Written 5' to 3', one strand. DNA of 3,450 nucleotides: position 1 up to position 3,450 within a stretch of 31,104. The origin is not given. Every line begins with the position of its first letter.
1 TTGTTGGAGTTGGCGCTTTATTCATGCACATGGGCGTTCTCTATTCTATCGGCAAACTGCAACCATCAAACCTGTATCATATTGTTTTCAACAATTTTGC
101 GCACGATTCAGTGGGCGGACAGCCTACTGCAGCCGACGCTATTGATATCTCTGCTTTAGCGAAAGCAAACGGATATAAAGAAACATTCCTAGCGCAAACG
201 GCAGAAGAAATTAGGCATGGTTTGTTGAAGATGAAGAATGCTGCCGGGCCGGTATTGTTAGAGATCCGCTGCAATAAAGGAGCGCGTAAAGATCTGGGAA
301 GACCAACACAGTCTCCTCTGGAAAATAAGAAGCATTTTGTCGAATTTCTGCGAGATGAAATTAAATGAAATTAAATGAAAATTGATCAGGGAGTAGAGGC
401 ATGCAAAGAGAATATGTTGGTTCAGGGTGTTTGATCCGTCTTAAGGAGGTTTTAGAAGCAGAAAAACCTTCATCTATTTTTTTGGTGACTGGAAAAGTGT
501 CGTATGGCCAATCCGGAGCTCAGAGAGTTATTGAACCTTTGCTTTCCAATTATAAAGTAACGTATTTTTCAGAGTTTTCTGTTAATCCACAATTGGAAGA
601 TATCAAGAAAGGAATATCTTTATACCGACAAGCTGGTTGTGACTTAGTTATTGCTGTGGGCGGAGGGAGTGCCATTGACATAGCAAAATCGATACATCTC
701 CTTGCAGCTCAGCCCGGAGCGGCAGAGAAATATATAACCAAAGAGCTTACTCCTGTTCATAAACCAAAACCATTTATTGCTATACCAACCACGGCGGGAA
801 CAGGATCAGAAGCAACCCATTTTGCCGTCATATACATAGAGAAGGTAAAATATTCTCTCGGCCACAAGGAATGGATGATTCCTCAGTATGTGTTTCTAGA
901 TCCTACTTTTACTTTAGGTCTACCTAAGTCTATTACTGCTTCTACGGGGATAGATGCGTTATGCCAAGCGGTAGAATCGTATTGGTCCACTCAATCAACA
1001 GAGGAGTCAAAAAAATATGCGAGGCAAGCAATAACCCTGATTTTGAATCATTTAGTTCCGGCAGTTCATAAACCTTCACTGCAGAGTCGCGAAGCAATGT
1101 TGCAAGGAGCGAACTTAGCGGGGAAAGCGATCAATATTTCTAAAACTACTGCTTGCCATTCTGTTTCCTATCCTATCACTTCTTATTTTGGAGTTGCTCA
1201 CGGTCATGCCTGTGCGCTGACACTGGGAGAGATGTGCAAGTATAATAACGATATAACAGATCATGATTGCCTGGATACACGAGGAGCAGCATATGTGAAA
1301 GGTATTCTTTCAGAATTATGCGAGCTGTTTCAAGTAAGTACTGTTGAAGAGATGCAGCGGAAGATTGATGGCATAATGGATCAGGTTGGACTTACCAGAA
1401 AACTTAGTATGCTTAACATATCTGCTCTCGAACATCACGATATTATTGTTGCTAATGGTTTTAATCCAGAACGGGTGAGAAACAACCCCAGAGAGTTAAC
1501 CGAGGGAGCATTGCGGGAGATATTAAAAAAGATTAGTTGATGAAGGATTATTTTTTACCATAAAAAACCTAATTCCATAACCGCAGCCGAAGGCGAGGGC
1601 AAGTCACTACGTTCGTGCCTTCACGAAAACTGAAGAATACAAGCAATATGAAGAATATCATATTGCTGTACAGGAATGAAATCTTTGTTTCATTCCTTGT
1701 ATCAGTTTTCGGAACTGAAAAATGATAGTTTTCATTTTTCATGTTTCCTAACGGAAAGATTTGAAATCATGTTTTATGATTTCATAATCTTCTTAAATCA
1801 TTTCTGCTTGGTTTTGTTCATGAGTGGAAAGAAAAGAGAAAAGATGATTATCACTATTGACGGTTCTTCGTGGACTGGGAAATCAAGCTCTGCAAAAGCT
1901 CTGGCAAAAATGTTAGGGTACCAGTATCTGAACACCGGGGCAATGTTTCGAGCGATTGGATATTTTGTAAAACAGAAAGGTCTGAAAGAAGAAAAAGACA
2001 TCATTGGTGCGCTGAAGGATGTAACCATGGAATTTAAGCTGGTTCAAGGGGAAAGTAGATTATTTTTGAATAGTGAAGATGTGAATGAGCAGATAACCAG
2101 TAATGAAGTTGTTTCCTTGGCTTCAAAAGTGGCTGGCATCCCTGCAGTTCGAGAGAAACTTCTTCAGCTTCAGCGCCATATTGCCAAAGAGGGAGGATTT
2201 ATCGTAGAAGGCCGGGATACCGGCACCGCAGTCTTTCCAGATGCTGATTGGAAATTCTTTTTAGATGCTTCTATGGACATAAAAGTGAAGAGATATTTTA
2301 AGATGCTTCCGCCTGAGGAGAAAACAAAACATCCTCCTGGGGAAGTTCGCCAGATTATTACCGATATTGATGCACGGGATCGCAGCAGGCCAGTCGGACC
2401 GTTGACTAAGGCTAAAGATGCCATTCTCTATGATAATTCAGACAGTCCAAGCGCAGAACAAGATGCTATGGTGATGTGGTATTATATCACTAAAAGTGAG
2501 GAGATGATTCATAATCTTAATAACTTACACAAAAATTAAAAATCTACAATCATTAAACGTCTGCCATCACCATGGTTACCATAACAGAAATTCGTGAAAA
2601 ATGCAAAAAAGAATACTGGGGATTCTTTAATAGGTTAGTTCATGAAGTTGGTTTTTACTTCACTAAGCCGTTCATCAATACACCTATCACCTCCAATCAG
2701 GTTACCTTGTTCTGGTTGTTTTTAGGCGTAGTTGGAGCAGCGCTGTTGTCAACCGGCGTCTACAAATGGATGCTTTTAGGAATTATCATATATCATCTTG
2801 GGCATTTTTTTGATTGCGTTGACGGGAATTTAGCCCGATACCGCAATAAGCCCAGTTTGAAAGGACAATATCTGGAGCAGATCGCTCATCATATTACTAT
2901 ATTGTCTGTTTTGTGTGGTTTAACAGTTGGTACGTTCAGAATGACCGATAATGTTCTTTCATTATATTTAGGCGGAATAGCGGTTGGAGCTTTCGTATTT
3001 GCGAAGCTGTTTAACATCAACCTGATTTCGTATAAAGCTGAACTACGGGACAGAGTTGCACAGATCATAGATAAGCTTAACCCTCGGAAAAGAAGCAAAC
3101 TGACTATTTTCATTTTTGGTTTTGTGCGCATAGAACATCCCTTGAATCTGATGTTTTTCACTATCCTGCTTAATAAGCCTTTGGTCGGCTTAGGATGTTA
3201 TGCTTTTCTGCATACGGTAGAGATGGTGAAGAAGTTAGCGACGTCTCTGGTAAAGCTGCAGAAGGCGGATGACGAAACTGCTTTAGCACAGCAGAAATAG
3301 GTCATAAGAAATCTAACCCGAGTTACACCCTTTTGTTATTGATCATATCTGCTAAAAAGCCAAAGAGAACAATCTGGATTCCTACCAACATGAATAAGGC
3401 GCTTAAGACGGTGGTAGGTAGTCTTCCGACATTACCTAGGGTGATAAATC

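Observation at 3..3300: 2-Hydroxyethylphosphonate module wired to a CDP-alcohol transferase inside a probable DPANN archaeal glycosylation island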

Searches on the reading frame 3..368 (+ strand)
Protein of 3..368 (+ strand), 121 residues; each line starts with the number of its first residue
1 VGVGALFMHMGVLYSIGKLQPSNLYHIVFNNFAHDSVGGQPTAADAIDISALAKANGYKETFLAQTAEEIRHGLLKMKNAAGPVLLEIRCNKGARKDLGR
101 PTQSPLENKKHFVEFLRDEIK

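Call 3: search_protein_families(library=pfam, proteins=[window:3-368:+], max_evalue=0.01)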
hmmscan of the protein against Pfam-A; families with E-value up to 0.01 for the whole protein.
window:3-368:+ (121 aa): 1 family
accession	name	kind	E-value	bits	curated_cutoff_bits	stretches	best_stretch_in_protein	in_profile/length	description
PF02775.26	TPP_enzyme_C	-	8.2e-05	22.9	21.9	1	2-88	54-151/151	Thiamine pyrophosphate enzyme, C-terminal TPP binding domain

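Call 4: search_protein_families(library=ncbifam, proteins=[window:3-368:+], max_evalue=0.01)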
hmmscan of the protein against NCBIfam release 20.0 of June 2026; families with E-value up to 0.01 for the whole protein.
window:3-368:+ (121 aa): 3 families
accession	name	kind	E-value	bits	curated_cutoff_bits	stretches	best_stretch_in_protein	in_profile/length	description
TIGR03297.1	Ppyr-DeCO2ase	equivalog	5.4e-39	134.2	312.5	1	2-116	246-360/360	phosphonopyruvate decarboxylase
TIGR03846.1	sulfopy_beta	equivalog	4.2e-15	56.1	221.5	1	2-114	68-179/182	sulfopyruvate decarboxylase subunit beta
NF004813.0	PRK06163.1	equivalog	2e-12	47.2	240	1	2-112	83-192/202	hypothetical protein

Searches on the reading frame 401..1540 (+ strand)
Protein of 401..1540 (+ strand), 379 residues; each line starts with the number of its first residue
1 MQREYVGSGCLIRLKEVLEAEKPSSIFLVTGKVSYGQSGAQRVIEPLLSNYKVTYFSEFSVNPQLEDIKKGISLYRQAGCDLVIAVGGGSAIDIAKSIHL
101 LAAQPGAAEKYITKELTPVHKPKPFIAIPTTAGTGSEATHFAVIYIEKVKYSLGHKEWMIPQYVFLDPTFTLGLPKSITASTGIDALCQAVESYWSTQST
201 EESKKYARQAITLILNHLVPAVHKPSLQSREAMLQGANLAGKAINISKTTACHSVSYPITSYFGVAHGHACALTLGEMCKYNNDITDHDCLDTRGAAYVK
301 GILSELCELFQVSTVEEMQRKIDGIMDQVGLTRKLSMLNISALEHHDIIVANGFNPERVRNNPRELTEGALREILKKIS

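Call 3: search_protein_families(library=pfam, proteins=[window:401-1540:+], max_evalue=0.01)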
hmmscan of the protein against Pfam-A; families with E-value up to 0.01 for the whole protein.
window:401-1540:+ (379 aa): 3 families
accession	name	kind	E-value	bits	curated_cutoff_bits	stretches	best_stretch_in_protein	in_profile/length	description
PF00465.25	Fe-ADH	-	5.1e-42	143.8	31.3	1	5-168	5-168/168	Iron-containing alcohol dehydrogenase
PF25137.1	ADH_Fe_C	-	9.2e-31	107.5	27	1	179-378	1-193/194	Fe-containing alcohol dehydrogenase family, C-terminal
PF13685.12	Fe-ADH_2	-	1.3e-12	48.4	28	1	6-99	2-94/149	Iron-containing alcohol dehydrogenase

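Call 4: search_protein_families(library=ncbifam, proteins=[window:401-1540:+], max_evalue=0.01)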
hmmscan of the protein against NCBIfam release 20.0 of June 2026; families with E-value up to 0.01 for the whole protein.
window:401-1540:+ (379 aa): 17 families
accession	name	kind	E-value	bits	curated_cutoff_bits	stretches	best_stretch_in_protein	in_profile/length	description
TIGR02638.1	lactal_redase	equivalog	3.1e-54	184.2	523.15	1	4-373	10-377/379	lactaldehyde reductase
TIGR03405.1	Phn_Fe-ADH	equivalog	7.7e-54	182.8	423.7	1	6-361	9-351/355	iron-containing alcohol dehydrogenase PsrA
NF041833.1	Fe_ADH_ErcA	equivalog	1.8e-51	175.4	550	1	16-377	23-380/382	alcohol dehydrogenase-like regulatory protein ErcA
NF010378.0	PRK13805.1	equivalog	1.3e-50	172.2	951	1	5-376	466-861/872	bifunctional acetaldehyde-CoA/alcohol dehydrogenase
NF007911.0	PRK10624.1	equivalog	7e-48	163.5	537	1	4-378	11-381/382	lactaldehyde reductase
NF058672.1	4HyButDHCUPNE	equivalog_domain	2.2e-46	158.8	500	1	10-377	16-376/378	4-hydroxybutyrate dehydrogenase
NF053866.1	CholDhdGbsBBac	equivalog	1.2e-44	152.5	550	1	13-284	27-303/392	choline dehydrogenase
NF007363.0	PRK09860.1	equivalog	1.3e-38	133.1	581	1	58-296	67-306/383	L-threonine dehydrogenase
NF050025.1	SulfAcetaldRedSarD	equivalog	2e-38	132.3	700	1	37-377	43-383/385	sulfoacetaldehyde reductase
NF011998.0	PRK15454.1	equivalog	7.1e-37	127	556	1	61-286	88-314/395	ethanolamine utilization ethanol dehydrogenase EutG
TIGR04266.1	NDMA_methanol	equivalog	1.7e-26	93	625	1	53-283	68-304/420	NDMA-dependent methanol dehydrogenase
NF011717.0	PRK15138.1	equivalog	3.3e-17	62.6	645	1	7-284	15-298/387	alcohol dehydrogenase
NF041822.1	daptide_DH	equivalog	7.6e-16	57.9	300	1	78-211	53-193/363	daptide-type RiPP biosynthesis dehydogenase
NF006941.0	PRK09423.1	subfamily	1.4e-12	47.1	336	1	7-204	14-190/367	glycerol dehydrogenase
NF002022.0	PRK00843.1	equivalog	2.1e-08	33.5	413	1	5-98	15-106/350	NAD(P)-dependent glycerol-1-phosphate dehydrogenase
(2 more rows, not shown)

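Call 79: find_encoding_contigs(protein=window:401-1540:+, flank=5000, max_places=6)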
Protein window:401-1540:+ (379 aa): 6 contigs read that carry it; 4 places shown.
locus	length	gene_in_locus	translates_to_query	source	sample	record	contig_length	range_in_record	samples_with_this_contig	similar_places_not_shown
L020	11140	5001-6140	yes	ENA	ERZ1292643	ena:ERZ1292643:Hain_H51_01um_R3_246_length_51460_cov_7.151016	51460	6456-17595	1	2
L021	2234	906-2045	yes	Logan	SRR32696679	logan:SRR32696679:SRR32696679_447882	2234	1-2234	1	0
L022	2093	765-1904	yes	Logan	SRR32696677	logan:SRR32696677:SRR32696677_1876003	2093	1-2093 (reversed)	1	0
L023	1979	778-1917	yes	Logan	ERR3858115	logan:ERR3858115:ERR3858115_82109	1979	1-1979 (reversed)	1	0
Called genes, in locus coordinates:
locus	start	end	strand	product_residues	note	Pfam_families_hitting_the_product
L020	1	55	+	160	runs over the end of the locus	PF00132:Hexapep (weak)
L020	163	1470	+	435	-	PF01467:CTP_transf_like, PF13714:PEP_mutase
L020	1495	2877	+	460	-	PF13560:HTH_31 (faint), PF07883:Cupin_2 (faint)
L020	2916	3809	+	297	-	-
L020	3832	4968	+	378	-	PF02776:TPP_enzyme_N, PF02775:TPP_enzyme_C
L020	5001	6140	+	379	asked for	PF00465:Fe-ADH, PF13685:Fe-ADH_2, PF25137:ADH_Fe_C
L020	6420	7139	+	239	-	PF02224:Cytidylate_kin, PF13189:Cytidylate_kin2 (weak)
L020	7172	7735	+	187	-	PF01066:CDP-OH_P_transf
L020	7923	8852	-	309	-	PF00535:Glycos_transf_2, PF26629:GT2_TM_C (faint)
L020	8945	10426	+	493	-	PF13231:PMT_2 (weak)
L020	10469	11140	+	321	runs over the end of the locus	PF01408:GFO_IDH_MocA, PF02894:GFO_IDH_MocA_C, PF22725:GFO_IDH_MocA_C3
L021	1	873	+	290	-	?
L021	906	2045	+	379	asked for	PF00465:Fe-ADH, PF13685:Fe-ADH_2, PF25137:ADH_Fe_C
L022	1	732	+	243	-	?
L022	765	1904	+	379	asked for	PF00465:Fe-ADH, PF13685:Fe-ADH_2, PF25137:ADH_Fe_C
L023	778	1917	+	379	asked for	PF00465:Fe-ADH, PF13685:Fe-ADH_2, PF25137:ADH_Fe_C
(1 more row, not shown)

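Call 89: search_protein_families(library=ncbifam, proteins=[L020:3832-4968:+], max_evalue=1e-10)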
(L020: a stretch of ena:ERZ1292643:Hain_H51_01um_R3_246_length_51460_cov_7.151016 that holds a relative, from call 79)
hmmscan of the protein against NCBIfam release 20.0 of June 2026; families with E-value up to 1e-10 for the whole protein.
L020:3832-4968:+ (378 aa): 11 families
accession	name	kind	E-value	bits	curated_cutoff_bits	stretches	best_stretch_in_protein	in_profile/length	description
TIGR03297.1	Ppyr-DeCO2ase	equivalog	4.9e-148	492.9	312.5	1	15-373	1-360/360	phosphonopyruvate decarboxylase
TIGR03846.1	sulfopy_beta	equivalog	6.6e-36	123.9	221.5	1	186-370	1-178/182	sulfopyruvate decarboxylase subunit beta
NF004813.0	PRK06163.1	equivalog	6.7e-28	97.8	240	1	195-369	24-192/202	hypothetical protein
TIGR03845.1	sulfopyru_alph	equivalog_domain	1.2e-24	87.1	147.95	1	8-165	5-156/160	sulfopyruvate decarboxylase subunit alpha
NF005228.0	PRK06725.1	equivalog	2.1e-15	55.9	991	0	8-124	23-136/571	acetolactate synthase large subunit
TIGR00118.1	acolac_lg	equivalog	2.4e-14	52.7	538.35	0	187-349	364-536/557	biosynthetic-type acetolactate synthase large subunit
NF006016.1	PRK08155.1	equivalog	2.8e-14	52.4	870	0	183-291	359-466/554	acetolactate synthase large subunit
NF005485.1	PRK07092.1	equivalog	3.2e-13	49.3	493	0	175-348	339-519/523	benzoylformate decarboxylase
NF006524.0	PRK08978.1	equivalog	9.8e-13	47.2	738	0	196-347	364-524/548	acetolactate synthase 2 catalytic subunit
NF004710.0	PRK06048.1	equivalog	3.9e-12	45.4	976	0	195-288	376-468/561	acetolactate synthase large subunit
NF006052.0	PRK08199.1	subfamily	9.3e-12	44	539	0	163-347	346-537/559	thiamine pyrophosphate protein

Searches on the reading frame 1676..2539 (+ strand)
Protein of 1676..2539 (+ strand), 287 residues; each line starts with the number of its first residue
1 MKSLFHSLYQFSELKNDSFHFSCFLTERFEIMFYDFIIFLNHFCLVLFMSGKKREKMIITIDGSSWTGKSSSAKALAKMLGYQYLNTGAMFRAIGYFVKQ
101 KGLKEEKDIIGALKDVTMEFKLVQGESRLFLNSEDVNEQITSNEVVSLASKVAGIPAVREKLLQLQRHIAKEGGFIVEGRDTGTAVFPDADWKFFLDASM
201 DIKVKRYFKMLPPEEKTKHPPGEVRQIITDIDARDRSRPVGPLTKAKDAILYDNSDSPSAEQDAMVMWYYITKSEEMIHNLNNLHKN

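Call 3: search_protein_families(library=pfam, proteins=[window:1676-2539:+], max_evalue=0.01)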
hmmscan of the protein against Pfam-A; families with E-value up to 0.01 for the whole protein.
window:1676-2539:+ (287 aa): 4 families
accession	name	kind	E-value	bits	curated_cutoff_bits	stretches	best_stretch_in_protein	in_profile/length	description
PF02224.24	Cytidylate_kin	-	4.3e-51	174.1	26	1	59-257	1-196/211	Cytidylate kinase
PF13189.12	Cytidylate_kin2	-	2e-07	31.8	28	1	58-237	1-152/176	Cytidylate kinase-like family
PF13207.12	AAA_17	-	0.00022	21.9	27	1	67-116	6-52/136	AAA domain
PF13238.12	AAA_18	-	0.0064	17.4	29.4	0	59-207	1-108/128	AAA domain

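Call 4: search_protein_families(library=ncbifam, proteins=[window:1676-2539:+], max_evalue=0.01)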
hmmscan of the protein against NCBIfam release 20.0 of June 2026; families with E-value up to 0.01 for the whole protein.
window:1676-2539:+ (287 aa): 5 families
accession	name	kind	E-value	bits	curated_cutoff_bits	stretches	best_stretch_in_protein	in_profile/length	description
TIGR00017.1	cmk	equivalog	4.8e-53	180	135.55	1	56-256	2-203/217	(d)CMP kinase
NF010004.0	PRK13477.1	equivalog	1.5e-50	172.1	524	1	55-261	284-494/514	bifunctional pantoate--beta-alanine ligase/(d)CMP kinase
NF008816.0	PRK11860.1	equivalog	1.3e-41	142.5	943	1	54-267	441-651/662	bifunctional 3-phosphoshikimate 1-carboxyvinyltransferase/cytidylate kinase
NF007071.0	PRK09518.1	equivalog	8.7e-36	123.7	953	1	56-260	4-215/706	bifunctional cytidylate kinase/GTPase Der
TIGR02173.1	cyt_kin_arch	equivalog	3.1e-08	33.8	102.1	1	57-103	1-50/169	(d)CMP kinase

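Call 55: search_solved_structures(query=window:1820-2539:+, max_evalue=0.00001, show_alignments=2)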
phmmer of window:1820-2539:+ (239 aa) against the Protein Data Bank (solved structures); distinct sequences matched with E-value up to 0.00001: 11.
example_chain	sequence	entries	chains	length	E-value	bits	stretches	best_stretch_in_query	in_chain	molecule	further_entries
1q3t_A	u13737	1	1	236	5.8e-35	124.2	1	6-207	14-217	Cytidylate kinase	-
3r8c_A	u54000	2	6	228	2.9e-34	121.9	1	8-212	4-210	Cytidylate kinase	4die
3r20_A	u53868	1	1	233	3.7e-33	118.3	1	8-216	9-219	Cytidylate kinase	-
1kdo_A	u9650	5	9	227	2.5e-31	112.3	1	10-213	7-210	CYTIDYLATE KINASE | PROTEIN (CYTIDINE MONOPHOSPHATE KINASE)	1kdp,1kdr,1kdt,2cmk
4e22_A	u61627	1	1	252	4.4e-31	111.5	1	10-214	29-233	Cytidylate kinase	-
1cke_A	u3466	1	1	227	1.2e-30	110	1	10-213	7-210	PROTEIN (CYTIDINE MONOPHOSPHATE KINASE)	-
37fc_A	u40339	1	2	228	1.5e-30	109.7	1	8-218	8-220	Cytidylate kinase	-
2fem_A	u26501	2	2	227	1.7e-30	109.5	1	10-213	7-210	Cytidylate kinase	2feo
2h92_A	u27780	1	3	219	5.2e-26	94.9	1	10-209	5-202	Cytidylate kinase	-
7l4a_A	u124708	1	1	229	4.5e-22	82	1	11-216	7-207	Cytidylate kinase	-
3akc_A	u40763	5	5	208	2.1e-21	79.8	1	10-207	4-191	Cytidylate kinase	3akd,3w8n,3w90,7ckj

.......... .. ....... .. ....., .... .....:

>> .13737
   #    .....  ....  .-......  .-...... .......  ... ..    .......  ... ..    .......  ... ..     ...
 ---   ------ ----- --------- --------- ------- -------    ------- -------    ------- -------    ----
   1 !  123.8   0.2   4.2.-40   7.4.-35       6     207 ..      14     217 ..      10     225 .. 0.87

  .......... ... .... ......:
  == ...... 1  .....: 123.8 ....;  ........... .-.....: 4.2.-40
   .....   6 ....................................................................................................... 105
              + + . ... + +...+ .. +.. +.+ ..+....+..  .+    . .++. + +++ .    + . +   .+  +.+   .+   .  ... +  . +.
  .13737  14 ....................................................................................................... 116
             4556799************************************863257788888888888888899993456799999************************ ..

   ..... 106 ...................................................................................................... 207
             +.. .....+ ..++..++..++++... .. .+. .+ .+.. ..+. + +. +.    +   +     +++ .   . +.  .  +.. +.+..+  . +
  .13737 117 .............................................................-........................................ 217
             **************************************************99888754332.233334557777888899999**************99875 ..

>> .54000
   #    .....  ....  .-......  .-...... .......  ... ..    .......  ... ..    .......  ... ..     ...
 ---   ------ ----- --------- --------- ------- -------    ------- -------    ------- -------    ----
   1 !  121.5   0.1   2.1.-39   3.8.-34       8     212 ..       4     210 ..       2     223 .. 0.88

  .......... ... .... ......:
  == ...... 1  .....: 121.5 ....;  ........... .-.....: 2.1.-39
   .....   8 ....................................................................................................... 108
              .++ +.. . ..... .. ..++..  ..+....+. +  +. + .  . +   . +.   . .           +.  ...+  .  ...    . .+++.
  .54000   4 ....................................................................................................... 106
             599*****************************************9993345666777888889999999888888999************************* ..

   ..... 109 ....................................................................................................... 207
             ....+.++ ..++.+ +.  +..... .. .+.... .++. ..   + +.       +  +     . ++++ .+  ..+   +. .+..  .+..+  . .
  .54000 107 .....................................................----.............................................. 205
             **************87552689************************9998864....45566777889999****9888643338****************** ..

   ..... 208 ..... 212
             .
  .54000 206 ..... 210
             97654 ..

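Call 89: search_protein_families(library=ncbifam, proteins=[window:1820-2539:+], max_evalue=1e-10)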
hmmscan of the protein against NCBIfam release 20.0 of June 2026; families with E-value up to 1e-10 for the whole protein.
window:1820-2539:+ (239 aa): 4 families
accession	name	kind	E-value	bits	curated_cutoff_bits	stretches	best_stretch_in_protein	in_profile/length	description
TIGR00017.1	cmk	equivalog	2.7e-53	180.9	135.55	1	8-208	2-203/217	(d)CMP kinase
NF010004.0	PRK13477.1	equivalog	1.1e-50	172.5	524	1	8-213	285-494/514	bifunctional pantoate--beta-alanine ligase/(d)CMP kinase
NF008816.0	PRK11860.1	equivalog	1.6e-41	142.2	943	1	9-219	444-651/662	bifunctional 3-phosphoshikimate 1-carboxyvinyltransferase/cytidylate kinase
NF007071.0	PRK09518.1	equivalog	4.7e-36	124.6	953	1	8-213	4-216/706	bifunctional cytidylate kinase/GTPase Der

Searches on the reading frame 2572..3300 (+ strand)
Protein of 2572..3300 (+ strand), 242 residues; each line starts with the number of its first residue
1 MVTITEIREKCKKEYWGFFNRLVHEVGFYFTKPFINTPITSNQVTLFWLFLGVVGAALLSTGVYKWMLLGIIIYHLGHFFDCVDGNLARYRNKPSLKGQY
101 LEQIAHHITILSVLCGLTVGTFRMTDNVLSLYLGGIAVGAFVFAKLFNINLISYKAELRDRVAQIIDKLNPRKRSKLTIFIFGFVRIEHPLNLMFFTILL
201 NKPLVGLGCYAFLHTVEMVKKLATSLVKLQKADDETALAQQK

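Call 3: search_protein_families(library=pfam, proteins=[window:2572-3300:+], max_evalue=0.01)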
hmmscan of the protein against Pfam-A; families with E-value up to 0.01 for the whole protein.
window:2572-3300:+ (242 aa): 1 family
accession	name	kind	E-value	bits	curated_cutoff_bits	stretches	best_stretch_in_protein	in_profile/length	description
PF01066.26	CDP-OH_P_transf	-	8.9e-11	42.8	22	1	41-161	4-116/152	CDP-alcohol phosphatidyltransferase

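Call 4: search_protein_families(library=ncbifam, proteins=[window:2572-3300:+], max_evalue=0.01)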
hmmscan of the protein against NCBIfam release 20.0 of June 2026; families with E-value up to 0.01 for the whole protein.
window:2572-3300:+ (242 aa): 5 families
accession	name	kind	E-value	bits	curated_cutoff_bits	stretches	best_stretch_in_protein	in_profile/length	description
NF040950.1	archin_ph_syn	equivalog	2.8e-11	43.6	180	1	29-126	14-109/191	archaetidylinositol phosphate synthase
NF041135.1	IPPtranDIPPsyn_Thcocales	equivalog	8.2e-08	31.6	580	1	11-169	222-371/419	bifunctional L-myo-inositol-1-phosphate cytidylyltransferase/CDP-L-myo-inositol myo-inositolphosphotransferase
NF045883.1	PIPSynth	equivalog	1.5e-06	28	170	1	31-144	15-124/197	phosphatidylinositol phosphate synthase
NF053678.1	ClpnSynClsA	equivalog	4.4e-05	23.7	240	1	68-119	31-82/180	cardiolipin synthase ClsA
TIGR00473.1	pssA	equivalog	0.0075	16.4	107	1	70-110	23-63/153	CDP-diacylglycerol--serine O-phosphatidyltransferase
